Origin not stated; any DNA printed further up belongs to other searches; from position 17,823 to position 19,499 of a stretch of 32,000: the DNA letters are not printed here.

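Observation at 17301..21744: AraC-linked RidA / PurA-like ligase / NimA-like flavoprotein operon with divergent arylformamidase-like hydrolase: candidate uncharacterised small-molecule pathway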

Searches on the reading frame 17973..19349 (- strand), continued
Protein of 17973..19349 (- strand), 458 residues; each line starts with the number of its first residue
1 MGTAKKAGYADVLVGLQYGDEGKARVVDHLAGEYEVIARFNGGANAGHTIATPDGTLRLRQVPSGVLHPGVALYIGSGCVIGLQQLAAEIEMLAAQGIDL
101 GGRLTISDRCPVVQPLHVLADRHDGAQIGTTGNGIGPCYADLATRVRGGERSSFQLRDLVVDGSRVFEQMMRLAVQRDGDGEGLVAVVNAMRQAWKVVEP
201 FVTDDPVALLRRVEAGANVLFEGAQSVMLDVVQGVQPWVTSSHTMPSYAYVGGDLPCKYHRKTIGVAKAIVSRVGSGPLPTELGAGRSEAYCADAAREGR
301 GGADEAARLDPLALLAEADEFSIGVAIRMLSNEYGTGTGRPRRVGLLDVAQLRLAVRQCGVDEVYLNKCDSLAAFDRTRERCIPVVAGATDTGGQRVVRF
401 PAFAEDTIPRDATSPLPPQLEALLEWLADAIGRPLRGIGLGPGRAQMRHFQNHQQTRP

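Call 12: find_encoding_contigs(protein=P0066, flank=8000, max_places=2)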
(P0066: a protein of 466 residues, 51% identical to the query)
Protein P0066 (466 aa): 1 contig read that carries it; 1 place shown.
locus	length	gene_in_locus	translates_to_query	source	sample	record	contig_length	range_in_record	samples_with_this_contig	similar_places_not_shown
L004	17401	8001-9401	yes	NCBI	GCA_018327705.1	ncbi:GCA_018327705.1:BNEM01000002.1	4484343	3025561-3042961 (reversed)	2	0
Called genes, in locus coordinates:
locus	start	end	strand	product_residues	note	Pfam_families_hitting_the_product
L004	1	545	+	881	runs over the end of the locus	PF00754:F5_F8_type_C, PF22633:F5_F8_type_C_2, PF00754:F5_F8_type_C, PF22633:F5_F8_type_C_2, PF27525:LAM55_pectate-like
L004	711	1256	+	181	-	PF13302:Acetyltransf_3, PF13523:Acetyltransf_8 (weak), PF00583:Acetyltransf_1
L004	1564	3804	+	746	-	PF00553:CBM_2, PF18370:RGI_lyase, PF21348:RGL11_C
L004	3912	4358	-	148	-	-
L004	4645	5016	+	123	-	-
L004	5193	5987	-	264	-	PF05013:FGase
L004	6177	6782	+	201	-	PF11716:MDMPI_N, PF12867:DinB_2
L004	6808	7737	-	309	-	PF13581:HATPase_c_2, PF02518:HATPase_c, PF18546:MetOD1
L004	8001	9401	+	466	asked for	PF00709:Adenylsucc_synt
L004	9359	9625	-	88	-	-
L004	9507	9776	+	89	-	-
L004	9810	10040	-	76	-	PF12844:HTH_19 (weak), PF13560:HTH_31, PF01381:HTH_3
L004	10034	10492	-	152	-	-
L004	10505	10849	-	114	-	PF07449:HyaE (weak), PF00085:Thioredoxin, PF00578:AhpC-TSA (weak), PF13098:Thioredoxin_2, PF13905:Thioredoxin_8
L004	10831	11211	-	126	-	PF00376:MerR, PF13411:MerR_1, PF09278:MerR-DNA-bind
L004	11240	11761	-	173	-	PF09346:SMI1_KNR4, PF14568:SUKH_6 (weak)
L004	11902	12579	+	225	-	PF13649:Methyltransf_25 (weak)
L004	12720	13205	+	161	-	-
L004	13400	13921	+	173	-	PF04542:Sigma70_r2, PF07638:Sigma70_ECF (weak), PF08281:Sigma70_r4_2, PF04545:Sigma70_r4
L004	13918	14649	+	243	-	PF10502:Peptidase_S26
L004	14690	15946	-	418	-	PF13360:PQQ_2 (faint), PF23381:Beta-prop_IFT122_1st (faint), PF25174:Beta-prop_THOC3 (faint)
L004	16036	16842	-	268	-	-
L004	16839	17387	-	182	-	PF04542:Sigma70_r2, PF08281:Sigma70_r4_2, PF04545:Sigma70_r4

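Call 13: find_encoding_contigs(protein=P0075, flank=8000, max_places=1)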
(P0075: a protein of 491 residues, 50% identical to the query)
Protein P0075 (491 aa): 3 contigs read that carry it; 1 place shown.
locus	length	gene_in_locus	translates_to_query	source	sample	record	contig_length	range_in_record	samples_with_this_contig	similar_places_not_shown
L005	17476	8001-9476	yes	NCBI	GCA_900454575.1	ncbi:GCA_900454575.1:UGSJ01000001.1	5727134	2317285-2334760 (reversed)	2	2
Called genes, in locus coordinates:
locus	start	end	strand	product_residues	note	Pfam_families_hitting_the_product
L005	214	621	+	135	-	PF00581:Rhodanese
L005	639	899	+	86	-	PF00462:Glutaredoxin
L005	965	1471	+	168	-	PF02556:SecB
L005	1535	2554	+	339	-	PF01210:NAD_Gly3P_dh_N, PF07479:NAD_Gly3P_dh_C, PF20618:GPD_NAD_C_bact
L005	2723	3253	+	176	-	PF01661:Macro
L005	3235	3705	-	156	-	PF00588:SpoU_methylase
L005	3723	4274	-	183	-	PF00156:Pribosyltran (weak)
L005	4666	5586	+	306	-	PF13489:Methyltransf_23, PF13649:Methyltransf_25, PF13847:Methyltransf_31, PF08241:Methyltransf_11, PF08242:Methyltransf_12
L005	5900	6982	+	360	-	PF00291:PALP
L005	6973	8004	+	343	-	PF02423:OCD_Mu_crystall, PF01488:Shikimate_DH (weak)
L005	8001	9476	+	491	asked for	PF00709:Adenylsucc_synt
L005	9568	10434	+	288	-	PF11583:AurF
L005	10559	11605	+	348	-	PF02729:OTCace_N, PF00185:OTCace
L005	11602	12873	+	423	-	PF00291:PALP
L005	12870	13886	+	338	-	PF01266:DAO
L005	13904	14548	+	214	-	PF01613:Flavin_Reduct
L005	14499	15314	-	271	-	PF03472:Autoind_bind, PF00196:GerE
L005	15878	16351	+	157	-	PF10003:DUF2244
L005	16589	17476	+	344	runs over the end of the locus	PF02790:COX2_TM, PF00116:COX2, PF00034:Cytochrom_C, PF13442:Cytochrome_CBB3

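Call 14: find_encoding_contigs(protein=P0078, flank=8000, max_places=1)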
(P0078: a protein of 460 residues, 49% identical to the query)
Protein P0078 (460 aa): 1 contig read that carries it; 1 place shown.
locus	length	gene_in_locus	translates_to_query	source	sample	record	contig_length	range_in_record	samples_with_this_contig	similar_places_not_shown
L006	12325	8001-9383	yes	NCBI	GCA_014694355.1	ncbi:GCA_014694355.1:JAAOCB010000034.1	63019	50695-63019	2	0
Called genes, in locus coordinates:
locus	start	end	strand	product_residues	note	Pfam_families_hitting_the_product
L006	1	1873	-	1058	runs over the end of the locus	PF00873:ACR_tran, PF03176:MMPL, PF02355:SecD_SecF_C (weak)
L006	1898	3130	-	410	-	PF25917:BSH_RND, PF25973:BSH_CzcB (weak), PF25876:HH_MFP_RND, PF25878:HH_AAEA_pHBA (weak), PF25944:Beta-barrel_RND (weak), PF25967:RND-MFP_C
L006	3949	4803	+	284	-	PF00135:COesterase (weak), PF20434:BD-FAE, PF07859:Abhydrolase_3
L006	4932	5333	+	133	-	PF03928:HbpS-like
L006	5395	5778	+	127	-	PF03788:LrgA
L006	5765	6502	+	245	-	PF04172:LrgB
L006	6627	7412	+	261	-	PF02311:AraC_binding, PF12833:HTH_18, PF00165:HTH_AraC (weak)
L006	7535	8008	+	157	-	PF14588:YjgF_endoribonc, PF01042:Ribonuc_L-PSP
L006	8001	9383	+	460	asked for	PF00709:Adenylsucc_synt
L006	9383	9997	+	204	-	PF12900:Pyridox_ox_2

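Call 15: find_encoding_contigs(protein=P0047, flank=8000, max_places=1)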
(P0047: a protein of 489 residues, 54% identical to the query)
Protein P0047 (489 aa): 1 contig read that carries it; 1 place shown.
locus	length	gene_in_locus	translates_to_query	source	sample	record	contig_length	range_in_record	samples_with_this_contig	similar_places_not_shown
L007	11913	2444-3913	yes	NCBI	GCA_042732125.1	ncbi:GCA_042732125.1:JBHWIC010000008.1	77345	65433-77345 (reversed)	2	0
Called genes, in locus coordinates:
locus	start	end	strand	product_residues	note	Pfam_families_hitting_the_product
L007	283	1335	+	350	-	PF00291:PALP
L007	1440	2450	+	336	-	PF02423:OCD_Mu_crystall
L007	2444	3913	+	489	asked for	PF00709:Adenylsucc_synt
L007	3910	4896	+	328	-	PF11583:AurF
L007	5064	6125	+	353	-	PF02729:OTCace_N, PF00185:OTCace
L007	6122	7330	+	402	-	PF00291:PALP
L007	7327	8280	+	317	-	PF01266:DAO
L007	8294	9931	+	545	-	PF00501:AMP-binding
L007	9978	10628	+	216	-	PF01613:Flavin_Reduct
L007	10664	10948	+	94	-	-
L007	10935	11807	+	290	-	PF00702:Hydrolase (faint), PF05116:S6PP (faint), PF08282:Hydrolase_3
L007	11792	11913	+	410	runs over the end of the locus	-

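Call 29: list_cluster_members(proteins=[window:17973-19349:-, window:17350-17976:-, window:19353-19817:-])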
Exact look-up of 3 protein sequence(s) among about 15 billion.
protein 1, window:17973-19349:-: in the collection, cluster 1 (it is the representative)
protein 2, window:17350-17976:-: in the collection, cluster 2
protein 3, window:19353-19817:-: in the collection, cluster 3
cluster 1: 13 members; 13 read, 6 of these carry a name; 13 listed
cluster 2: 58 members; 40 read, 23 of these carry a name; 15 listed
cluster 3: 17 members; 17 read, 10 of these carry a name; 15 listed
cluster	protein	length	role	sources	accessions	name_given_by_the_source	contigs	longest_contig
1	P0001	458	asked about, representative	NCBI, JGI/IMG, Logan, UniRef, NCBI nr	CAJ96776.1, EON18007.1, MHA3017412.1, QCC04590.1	Adenylosuccinate synthetase [Cupriavidus necator] | Adenylosuccinate synthetase n=1 Tax=Cupriavidus necator (strain ATCC 17699 / DSM 428 / ... | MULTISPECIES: adenylosuccinate synthetase [Cupriavidus]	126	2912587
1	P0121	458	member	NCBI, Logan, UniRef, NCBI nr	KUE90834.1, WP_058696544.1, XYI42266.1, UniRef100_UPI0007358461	adenylosuccinate synthetase [Cupriavidus necator] | adenylosuccinate synthetase n=1 Tax=Cupriavidus necator TaxID=106590 RepID=UPI0007358461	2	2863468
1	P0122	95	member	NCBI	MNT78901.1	hypothetical protein D3C72_2181850 [compost metagenome]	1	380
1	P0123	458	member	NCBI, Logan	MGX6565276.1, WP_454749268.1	adenylosuccinate synthetase [Cupriavidus necator]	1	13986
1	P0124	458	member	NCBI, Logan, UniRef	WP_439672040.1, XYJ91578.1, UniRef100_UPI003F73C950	Adenylosuccinate synthetase [Cupriavidus necator] | adenylosuccinate synthetase n=1 Tax=Cupriavidus necator TaxID=106590 RepID=UPI003F73C950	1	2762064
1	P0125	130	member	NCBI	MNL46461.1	Adenylosuccinate synthetase [compost metagenome]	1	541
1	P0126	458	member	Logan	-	-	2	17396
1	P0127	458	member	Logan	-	-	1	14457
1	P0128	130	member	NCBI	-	-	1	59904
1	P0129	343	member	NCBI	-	-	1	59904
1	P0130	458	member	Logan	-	-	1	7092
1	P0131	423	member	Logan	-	-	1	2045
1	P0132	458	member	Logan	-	-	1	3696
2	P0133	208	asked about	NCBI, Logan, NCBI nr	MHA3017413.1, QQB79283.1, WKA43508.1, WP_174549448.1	Pyridoxamine 5'-phosphate oxidase family protein [Cupriavidus necator]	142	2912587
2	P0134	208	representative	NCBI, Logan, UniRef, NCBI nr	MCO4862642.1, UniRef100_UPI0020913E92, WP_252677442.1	pyridoxamine 5'-phosphate oxidase family protein [Cupriavidus sp. WGlv3] | pyridoxamine 5'-phosphate oxidase family protein n=1 Tax=Cupriavidus sp. WGlv3 ...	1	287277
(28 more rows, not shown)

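Call 32: search_dna_similar(query=window:17973-19349:-, collection=plasmids, mode=protein, max_evalue=1e-60, max_rows=30)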
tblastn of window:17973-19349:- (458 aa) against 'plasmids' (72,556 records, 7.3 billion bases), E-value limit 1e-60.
Records with a match: 2; places in all: 2; records where one place covers at least 80% of the query: 1.
Best place of each record, by identity: <60% 2.
By first word of the organism name: Caballeronia 2.
By predicted mobility (MOB-suite, as given by PLSDB): mobilizable 1; non-mobilizable 1.
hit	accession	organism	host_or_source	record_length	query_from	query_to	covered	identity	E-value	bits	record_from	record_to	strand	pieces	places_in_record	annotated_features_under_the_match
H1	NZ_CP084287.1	Caballeronia zhejiangensis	Anasa tristis,Cell culture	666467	8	424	91%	57.0%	3e-125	407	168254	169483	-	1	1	adenylosuccinate synthetase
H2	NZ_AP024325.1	Caballeronia sp. NK8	-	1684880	8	205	43%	58.4%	1e-62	227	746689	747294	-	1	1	none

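Call 33: get_annotated_region(hit=H1, flank=9000)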
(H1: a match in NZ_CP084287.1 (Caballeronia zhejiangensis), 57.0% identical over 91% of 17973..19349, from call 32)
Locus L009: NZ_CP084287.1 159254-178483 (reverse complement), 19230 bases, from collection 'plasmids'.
description: Caballeronia zhejiangensis strain A33_M4_a plasmid p3, complete sequence
organism: Caballeronia zhejiangensis (NCBI taxid 871203)
taxonomy: Bacteria; Pseudomonadota; Betaproteobacteria; Burkholderiales; Burkholderiaceae; Caballeronia; Caballeronia zhejiangensis
host: -; source: Anasa tristis,Cell culture; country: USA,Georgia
typing (MOB-suite, as given by PLSDB): mobilizable; relaxase MOBH,MOBP
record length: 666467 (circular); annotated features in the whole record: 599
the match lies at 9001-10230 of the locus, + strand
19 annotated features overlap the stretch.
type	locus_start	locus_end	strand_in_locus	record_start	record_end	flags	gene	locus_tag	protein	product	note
CDS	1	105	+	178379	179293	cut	-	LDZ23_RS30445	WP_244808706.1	glutaminase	GO:0006541 - glutamine metabolic process [Evidence IEA]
CDS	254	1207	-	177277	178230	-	-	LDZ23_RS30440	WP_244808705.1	tyrosine-type recombinase/integrase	GO:0015074 - DNA integration [Evidence IEA]; GO:0006310 - DNA recombination [Evidence IEA]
CDS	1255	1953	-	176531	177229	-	-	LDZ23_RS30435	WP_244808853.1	nucleoside 2-deoxyribosyltransferase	-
CDS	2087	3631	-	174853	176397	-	-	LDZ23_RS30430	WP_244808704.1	methyl-accepting chemotaxis protein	GO:0007165 - signal transduction [Evidence IEA]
CDS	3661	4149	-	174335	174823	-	-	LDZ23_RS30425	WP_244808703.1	chemotaxis protein CheW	GO:0006935 - chemotaxis [Evidence IEA]; GO:0007165 - signal transduction [Evidence IEA]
CDS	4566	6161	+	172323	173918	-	-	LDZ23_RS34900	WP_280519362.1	methyl-accepting chemotaxis protein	GO:0007165 - signal transduction [Evidence IEA]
CDS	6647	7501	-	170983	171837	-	-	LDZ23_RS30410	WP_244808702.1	alpha/beta hydrolase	-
CDS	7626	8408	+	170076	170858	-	-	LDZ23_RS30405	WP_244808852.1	helix-turn-helix transcriptional regulator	GO:0006355 - regulation of DNA-templated transcription [Evidence IEA]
CDS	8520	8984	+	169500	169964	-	-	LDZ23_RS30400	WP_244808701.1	RidA family protein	-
CDS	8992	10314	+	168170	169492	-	-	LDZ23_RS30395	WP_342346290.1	adenylosuccinate synthetase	-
CDS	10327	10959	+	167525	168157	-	-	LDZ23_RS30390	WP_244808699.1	pyridoxamine 5'-phosphate oxidase family protein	-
CDS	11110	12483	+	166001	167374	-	-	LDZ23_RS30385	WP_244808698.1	MFS transporter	GO:0055085 - transmembrane transport [Evidence IEA]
CDS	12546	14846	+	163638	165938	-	-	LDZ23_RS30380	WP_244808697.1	NADP-dependent malic enzyme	-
CDS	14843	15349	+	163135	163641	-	-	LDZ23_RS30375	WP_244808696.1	RidA family protein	-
CDS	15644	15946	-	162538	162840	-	-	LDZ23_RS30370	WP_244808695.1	hypothetical protein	-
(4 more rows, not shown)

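Call 34: find_related_loci(query=window:17973-19349:-, collection=genome_contigs, flank=8000)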
Query window:17973-19349:- (458 aa) in genome_contigs; peptide patterns used: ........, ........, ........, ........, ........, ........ (x = any residue, [..] = any of these).
209 stretches matched a pattern; 122 encode a relative of the query (tblastn E <= 1e-3); the best 80 are kept; 80 distinct loci.
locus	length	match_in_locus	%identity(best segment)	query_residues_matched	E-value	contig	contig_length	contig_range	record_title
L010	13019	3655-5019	79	2-458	0e+0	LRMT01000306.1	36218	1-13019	Cupriavidus sp. UYMMa02A contig.98, whole genome shotgun sequence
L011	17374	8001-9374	80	1-458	0e+0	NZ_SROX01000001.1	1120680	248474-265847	Cupriavidus necator strain SHC 2-3 NODE_1_length_1120680_cov_82.090145, whole genome shotgun sequence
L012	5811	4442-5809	79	1-456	0e+0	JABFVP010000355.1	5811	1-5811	MAG: Cupriavidus sp. isolate Bin3.15 NODE_13125_length_5811_cov_3.048043, whole genome shotgun sequence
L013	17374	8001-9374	79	1-458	0e+0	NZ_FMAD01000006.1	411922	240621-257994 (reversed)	Cupriavidus alkaliphilus strain ASC-732, whole genome shotgun sequence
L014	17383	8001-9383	78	1-458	0e+0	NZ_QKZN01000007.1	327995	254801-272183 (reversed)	Cupriavidus phytorum strain MLR2-44 Ga0215867_107, whole genome shotgun sequence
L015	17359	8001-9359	75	1-455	0e+0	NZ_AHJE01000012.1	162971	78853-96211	Cupriavidus basilensis OR16 contig012, whole genome shotgun sequence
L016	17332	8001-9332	67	1-448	0e+0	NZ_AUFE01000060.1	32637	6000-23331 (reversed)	Cupriavidus sp. amp6 K309DRAFT_scaffold00059.59_C, whole genome shotgun sequence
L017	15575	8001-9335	66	1-447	0e+0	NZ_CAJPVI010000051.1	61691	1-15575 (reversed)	Cupriavidus numazuensis strain LMG 26411 isolate LMG 26411, whole genome shotgun sequence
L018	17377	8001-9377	63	1-456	2e-180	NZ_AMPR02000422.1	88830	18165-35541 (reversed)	Cupriavidus sp. HPC(L) contig5, whole genome shotgun sequence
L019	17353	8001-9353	65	1-448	8e-174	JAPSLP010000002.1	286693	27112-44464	MAG: Cupriavidus sp. isolate RH59_bin.035 NODE_41_length_286693_cov_13.461126, whole genome shotgun sequence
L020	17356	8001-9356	57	7-451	3e-158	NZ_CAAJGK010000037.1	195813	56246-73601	Paraburkholderia sp. BCC1886, whole genome shotgun sequence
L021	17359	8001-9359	55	7-450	3e-157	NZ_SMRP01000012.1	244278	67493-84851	Paraburkholderia silviterrae strain 4M-K11 scaffold12, whole genome shotgun sequence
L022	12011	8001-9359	55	7-450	1e-156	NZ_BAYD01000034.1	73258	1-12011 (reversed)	Paraburkholderia oxyphila NBRC 105797, whole genome shotgun sequence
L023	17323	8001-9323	56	8-452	8e-156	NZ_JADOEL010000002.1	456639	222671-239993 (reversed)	Herminiimonas contaminans strain Marseille-Q4544 contig00002, whole genome shotgun sequence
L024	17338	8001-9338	56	5-452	2e-155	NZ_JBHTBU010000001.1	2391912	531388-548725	Herminiimonas glaciei strain CCUG 59859 GCM70025282_3, whole genome shotgun sequence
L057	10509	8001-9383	48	7-447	4e-129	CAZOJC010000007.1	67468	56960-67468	MAG TPA_asm: uncultured Candidatus Peribacteria bacterium isolate SRP342105_co3_137 genome assembly, contig: NODE_234_le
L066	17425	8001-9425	45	3-447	2e-121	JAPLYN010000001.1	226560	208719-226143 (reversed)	MAG: Candidatus Peregrinibacteria bacterium isolate LacPavin_0818_WC45_MAG_38_18 LacPavin_0818_WC45_scaffold_20305, whol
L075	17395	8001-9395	46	3-447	1e-117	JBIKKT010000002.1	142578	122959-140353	MAG: Bdellovibrionota bacterium isolate ME2014-08-05_3300044627_group5_bin200 Rohwer_bin1185_scaffold_33_c1, whole genom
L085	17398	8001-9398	44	2-447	1e-115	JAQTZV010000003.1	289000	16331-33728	MAG: Desulfuromonadaceae bacterium isolate STC_69 NODE_58_length_289000_cov_18.105846_Sandtown_C, whole genome shotgun s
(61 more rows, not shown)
